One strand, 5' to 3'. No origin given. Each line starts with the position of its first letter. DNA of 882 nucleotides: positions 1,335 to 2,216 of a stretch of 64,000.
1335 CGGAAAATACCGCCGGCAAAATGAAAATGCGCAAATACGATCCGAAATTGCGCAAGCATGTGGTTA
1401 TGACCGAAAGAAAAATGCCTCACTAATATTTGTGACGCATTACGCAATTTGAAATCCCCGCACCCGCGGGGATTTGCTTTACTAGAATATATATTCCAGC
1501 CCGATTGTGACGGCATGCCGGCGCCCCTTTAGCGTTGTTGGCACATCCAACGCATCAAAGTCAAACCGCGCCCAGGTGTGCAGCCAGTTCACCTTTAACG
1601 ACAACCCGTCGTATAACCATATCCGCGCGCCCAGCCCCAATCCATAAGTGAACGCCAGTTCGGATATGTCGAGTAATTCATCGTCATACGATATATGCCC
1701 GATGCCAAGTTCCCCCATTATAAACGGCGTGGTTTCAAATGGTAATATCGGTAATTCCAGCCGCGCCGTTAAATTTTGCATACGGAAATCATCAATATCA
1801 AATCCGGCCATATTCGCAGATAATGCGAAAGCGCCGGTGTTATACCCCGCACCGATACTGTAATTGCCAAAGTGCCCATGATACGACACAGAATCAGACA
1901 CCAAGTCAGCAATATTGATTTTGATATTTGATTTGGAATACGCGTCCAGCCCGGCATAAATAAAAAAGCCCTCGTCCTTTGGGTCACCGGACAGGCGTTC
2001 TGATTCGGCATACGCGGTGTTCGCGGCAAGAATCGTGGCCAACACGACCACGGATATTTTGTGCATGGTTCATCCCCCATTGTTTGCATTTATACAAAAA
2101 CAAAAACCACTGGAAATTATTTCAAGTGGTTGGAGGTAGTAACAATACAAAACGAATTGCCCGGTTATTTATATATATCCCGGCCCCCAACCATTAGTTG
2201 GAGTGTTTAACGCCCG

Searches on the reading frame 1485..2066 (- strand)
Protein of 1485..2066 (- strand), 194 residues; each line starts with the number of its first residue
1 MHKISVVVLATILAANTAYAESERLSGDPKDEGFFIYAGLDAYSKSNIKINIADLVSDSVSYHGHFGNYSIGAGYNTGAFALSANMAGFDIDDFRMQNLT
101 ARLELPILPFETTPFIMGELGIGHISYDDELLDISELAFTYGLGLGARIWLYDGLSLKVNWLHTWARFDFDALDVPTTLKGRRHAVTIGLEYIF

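Call 52: search_protein_families(library=pfam, max_evalue=0.01, proteins=[window:1485-2066:-])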
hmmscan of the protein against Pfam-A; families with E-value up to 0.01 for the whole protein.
seq(194 aa): 1 family
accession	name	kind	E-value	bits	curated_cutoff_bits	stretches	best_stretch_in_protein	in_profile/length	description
PF13505.12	OMP_b-brl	-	9.6e-07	29.6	28.7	1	10-194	6-175/175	Outer membrane protein beta-barrel domain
